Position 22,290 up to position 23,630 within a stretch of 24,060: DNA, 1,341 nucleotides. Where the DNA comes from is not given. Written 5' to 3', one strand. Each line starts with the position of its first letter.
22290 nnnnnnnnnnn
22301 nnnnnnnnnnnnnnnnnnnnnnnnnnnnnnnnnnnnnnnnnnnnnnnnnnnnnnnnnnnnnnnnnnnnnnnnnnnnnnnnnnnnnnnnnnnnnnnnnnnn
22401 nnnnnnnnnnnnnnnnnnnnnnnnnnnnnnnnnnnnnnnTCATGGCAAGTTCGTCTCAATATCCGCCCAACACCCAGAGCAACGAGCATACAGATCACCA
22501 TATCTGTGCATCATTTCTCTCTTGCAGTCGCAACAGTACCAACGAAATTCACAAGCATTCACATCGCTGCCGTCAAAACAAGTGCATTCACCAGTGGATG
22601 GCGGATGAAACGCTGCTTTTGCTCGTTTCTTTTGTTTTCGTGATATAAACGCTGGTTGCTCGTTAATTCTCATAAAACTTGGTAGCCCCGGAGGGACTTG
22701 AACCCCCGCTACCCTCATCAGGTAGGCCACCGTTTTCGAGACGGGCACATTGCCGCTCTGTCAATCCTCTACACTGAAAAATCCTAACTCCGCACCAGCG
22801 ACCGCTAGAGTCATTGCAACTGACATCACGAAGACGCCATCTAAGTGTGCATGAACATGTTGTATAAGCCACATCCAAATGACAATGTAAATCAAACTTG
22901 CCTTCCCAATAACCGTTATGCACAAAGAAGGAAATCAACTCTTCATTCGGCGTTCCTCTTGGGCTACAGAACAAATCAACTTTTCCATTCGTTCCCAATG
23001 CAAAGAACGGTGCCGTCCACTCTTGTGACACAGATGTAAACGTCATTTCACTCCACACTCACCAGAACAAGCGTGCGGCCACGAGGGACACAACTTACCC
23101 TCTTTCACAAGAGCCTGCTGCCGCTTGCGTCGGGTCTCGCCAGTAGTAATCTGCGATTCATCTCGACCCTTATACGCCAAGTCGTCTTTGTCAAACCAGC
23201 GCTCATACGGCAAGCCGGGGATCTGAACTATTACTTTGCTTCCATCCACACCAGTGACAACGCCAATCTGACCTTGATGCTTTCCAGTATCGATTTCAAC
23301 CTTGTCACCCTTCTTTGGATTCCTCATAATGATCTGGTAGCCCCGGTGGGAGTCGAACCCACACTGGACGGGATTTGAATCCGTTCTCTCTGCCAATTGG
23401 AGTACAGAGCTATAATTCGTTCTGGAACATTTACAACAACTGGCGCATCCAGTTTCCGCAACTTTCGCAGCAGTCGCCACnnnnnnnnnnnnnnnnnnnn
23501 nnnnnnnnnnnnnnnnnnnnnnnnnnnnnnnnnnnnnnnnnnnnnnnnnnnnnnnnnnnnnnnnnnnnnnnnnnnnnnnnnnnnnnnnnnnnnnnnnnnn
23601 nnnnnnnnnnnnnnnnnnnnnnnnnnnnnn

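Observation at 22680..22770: Chimeric tRNA-like element: Ser(CGA) body with a foreign acceptor 3' strand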

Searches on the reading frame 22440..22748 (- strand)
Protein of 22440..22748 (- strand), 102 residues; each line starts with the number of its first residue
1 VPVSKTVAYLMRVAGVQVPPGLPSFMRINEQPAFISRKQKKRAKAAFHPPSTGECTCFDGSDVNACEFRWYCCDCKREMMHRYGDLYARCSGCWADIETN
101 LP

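Call 8: search_protein_families(library=pfam, proteins=[window:22440-22748:-], max_evalue=0.01)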
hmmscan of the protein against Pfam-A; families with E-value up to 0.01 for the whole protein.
window:22440-22748:- (102 aa): 0 families

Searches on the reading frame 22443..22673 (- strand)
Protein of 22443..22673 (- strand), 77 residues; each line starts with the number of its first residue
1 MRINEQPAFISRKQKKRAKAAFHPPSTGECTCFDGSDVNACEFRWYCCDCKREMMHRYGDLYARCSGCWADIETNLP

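Call 37: find_homologous_proteins(query=window:22443-22673:-, max_evalue=0.01)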
Query seq(77 aa) (77 aa): 2 proteins with E <= 0.01 among 2 candidates.
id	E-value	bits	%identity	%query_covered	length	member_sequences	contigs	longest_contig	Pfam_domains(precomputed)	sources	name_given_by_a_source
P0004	8.8e-50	184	100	100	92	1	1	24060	-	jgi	-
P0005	2.6e-22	96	58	99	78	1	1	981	-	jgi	jgi:hypothetical protein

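Call 38: find_encoding_contigs(protein=P0005, flank=10000, max_places=10)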
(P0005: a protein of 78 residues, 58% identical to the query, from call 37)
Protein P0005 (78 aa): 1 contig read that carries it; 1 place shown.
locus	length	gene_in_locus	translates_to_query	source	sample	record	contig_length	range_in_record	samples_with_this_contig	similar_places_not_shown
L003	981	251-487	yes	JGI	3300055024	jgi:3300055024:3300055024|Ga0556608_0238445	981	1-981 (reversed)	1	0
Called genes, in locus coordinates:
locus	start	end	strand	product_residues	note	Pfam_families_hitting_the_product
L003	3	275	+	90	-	?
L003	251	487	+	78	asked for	-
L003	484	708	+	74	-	-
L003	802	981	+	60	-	?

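Call 46: find_related_loci(query=A4, collection=viral_contigs, flank=10000)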
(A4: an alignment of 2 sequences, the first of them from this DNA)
Query A4 (77 aa) in viral_contigs; peptide patterns used: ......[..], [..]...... (x = any residue, [..] = any of these).
27 stretches matched a pattern, but none encodes a relative of the query by tblastn (E <= 1e-3).

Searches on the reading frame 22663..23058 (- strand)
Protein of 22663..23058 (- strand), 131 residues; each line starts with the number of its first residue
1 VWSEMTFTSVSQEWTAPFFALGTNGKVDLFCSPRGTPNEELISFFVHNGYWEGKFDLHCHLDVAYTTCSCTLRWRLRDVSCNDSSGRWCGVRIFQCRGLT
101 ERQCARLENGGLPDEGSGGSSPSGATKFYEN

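Call 8: search_protein_families(library=pfam, proteins=[window:22663-23058:-], max_evalue=0.01)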
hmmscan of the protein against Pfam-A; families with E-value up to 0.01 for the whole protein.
window:22663-23058:- (131 aa): 0 families

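Call 22: find_homologous_proteins(query=window:22666-23046:-, max_evalue=0.01)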
Query seq(127 aa) (127 aa): 3 proteins with E <= 0.01 among 3 candidates.
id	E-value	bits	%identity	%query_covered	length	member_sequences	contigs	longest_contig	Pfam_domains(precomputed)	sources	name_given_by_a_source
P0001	7.3e-86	303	100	100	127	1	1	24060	-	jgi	-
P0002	1.4e-24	104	90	41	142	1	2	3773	-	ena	-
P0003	2.7e-16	77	70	41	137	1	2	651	-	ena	-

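Call 24: find_encoding_contigs(protein=P0002, flank=10000, max_places=10)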
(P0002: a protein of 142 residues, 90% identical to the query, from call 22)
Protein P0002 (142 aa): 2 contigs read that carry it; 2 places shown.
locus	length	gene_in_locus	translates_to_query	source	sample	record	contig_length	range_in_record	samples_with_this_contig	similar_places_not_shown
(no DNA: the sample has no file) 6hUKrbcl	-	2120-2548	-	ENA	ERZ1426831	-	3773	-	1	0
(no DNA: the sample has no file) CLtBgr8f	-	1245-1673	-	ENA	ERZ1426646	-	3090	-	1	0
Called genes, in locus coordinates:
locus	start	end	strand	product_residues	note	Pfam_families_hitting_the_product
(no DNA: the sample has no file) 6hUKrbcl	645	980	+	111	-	-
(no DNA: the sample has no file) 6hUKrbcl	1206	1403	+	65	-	-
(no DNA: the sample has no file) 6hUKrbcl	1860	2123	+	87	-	-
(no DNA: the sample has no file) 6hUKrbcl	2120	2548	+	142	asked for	-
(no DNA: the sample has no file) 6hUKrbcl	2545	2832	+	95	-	PF00467:KOW (weak)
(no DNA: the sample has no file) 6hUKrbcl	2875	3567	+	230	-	PF14243:R2K_3, PF18299:R2K_2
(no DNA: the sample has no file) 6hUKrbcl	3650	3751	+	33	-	-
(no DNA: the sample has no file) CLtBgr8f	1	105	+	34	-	?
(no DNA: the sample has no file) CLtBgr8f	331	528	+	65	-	-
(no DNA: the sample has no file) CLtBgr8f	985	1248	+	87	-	-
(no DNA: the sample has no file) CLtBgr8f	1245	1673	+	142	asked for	-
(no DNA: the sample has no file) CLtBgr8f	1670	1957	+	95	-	PF00467:KOW (weak)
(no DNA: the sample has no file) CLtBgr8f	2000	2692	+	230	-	PF14243:R2K_3, PF18299:R2K_2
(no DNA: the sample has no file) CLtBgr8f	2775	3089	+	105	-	?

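Call 25: find_encoding_contigs(protein=P0003, flank=10000, max_places=10)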
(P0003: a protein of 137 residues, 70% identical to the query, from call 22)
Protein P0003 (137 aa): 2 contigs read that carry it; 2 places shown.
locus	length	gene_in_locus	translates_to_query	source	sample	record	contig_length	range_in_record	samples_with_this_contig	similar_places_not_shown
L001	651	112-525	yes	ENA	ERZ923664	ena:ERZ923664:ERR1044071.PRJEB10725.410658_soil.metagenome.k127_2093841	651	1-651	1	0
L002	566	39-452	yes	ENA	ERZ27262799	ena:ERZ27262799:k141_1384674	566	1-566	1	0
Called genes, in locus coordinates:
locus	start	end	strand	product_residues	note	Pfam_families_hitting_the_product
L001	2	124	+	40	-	?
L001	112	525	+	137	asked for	-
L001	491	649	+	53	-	?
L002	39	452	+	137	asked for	-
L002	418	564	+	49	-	?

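Call 39: find_encoding_contigs(protein=P0001, flank=10000, max_places=10)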
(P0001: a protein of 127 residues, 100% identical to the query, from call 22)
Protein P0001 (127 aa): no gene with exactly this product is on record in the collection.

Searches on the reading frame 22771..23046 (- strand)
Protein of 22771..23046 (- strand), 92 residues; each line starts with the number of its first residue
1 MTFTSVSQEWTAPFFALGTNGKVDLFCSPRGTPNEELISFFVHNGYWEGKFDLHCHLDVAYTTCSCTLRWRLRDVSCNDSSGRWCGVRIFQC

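Call 15: find_related_loci(query=window:22771-23046:-, collection=viral_contigs, flank=4000)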
Query seq(92 aa) (92 aa) in viral_contigs; peptide patterns used: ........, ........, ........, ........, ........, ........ (x = any residue, [..] = any of these).
24 stretches matched a pattern, but none encodes a relative of the query by tblastn (E <= 1e-3).

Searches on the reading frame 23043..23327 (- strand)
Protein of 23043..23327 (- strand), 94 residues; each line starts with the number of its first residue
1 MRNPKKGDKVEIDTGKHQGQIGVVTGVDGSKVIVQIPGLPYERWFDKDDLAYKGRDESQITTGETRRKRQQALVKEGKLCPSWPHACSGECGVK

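Call 18: find_encoding_contigs(protein=window:23043-23327:-, flank=6000, max_places=10)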
Protein window:23043-23327:- (94 aa): no gene with exactly this product is on record in the collection.

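Call 45: find_related_loci(query=A3, collection=viral_contigs, flank=10000)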
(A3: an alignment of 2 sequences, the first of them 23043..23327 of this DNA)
Query A3 (94 aa) in viral_contigs; peptide patterns used: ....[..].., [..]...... (x = any residue, [..] = any of these).
56 stretches matched a pattern; 1 encode a relative of the query (tblastn E <= 1e-3); 1 distinct loci.
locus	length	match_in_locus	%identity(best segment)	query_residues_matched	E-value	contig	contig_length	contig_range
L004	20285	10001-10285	61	1-94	3e-39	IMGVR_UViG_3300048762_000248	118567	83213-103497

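Call 54: find_related_loci(query=A5, collection=metagenome_contigs, flank=10000)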
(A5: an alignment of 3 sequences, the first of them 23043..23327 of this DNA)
Query A5 (94 aa) in metagenome_contigs; peptide patterns used: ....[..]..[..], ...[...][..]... (x = any residue, [..] = any of these).
154 stretches matched a pattern; 4 encode a relative of the query (tblastn E <= 1e-3); 4 distinct loci.
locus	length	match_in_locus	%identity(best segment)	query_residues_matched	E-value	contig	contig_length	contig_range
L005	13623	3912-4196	62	1-94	9e-43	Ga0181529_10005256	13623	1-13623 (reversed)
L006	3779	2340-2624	62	1-94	2e-42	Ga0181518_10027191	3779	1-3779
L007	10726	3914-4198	62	1-94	2e-39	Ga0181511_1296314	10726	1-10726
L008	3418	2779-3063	62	1-94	1e-39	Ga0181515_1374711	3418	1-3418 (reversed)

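Call 82: find_homologous_proteins(query=window:23043-23327:-, max_evalue=1e-10)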
Query window:23043-23327:- (94 aa): 2 proteins with E <= 1e-10 among 2 candidates.
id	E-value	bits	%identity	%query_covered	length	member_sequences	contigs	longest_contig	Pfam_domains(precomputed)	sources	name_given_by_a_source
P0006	1.4e-58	213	100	100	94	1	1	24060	-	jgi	-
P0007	1.8e-40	155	73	99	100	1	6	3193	PF00467.36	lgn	-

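Call 83: find_encoding_contigs(protein=P0007, flank=10000, max_places=10)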
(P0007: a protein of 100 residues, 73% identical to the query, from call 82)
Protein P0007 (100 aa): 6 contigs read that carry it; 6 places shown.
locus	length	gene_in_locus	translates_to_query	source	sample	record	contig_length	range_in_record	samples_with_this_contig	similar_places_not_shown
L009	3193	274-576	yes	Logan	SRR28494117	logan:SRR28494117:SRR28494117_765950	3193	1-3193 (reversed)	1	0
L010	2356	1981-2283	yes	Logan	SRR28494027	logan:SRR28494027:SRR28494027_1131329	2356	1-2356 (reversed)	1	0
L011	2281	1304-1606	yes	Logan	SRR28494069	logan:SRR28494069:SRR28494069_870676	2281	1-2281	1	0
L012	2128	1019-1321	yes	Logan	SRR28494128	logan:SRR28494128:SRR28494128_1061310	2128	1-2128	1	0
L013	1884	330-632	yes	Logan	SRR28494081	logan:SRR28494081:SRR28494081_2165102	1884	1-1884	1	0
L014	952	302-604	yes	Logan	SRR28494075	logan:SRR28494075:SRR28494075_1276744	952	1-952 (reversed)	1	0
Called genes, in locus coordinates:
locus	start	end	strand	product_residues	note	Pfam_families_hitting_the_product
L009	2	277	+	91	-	?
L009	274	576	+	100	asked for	PF00467:KOW (weak)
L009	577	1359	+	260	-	PF14243:R2K_3, PF18299:R2K_2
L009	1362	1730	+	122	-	-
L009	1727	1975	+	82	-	-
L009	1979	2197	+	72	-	-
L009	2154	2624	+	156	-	PF00085:Thioredoxin, PF13098:Thioredoxin_2 (faint)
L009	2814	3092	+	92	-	-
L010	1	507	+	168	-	?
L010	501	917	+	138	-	-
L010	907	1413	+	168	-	-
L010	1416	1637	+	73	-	-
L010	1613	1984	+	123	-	-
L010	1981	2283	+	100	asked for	PF00467:KOW (weak)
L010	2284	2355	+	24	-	?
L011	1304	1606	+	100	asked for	PF00467:KOW (weak)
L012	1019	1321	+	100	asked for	PF00467:KOW (weak)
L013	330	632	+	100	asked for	PF00467:KOW (weak)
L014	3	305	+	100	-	?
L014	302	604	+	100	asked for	PF00467:KOW (weak)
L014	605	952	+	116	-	?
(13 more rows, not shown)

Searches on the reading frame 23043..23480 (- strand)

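Call 8: search_protein_families(library=pfam, proteins=[window:23043-23480:-], max_evalue=0.01)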
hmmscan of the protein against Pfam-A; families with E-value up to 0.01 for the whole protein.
window:23043-23480:- (145 aa): 3 families
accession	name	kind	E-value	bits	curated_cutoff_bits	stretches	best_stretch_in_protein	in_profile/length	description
PF00467.35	KOW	-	0.00053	20.1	22.3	1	57-87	1-31/32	KOW motif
PF23287.1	KOW7_SPT5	-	0.0009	19.5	27.1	1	55-87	3-35/52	Transcription elongation factor SPT5, seventh KOW domain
PF23284.2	KOW2_Spt5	-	0.0089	16.3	28.9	0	57-86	1-30/50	Transcription elongation factor SPT5, second KOW domain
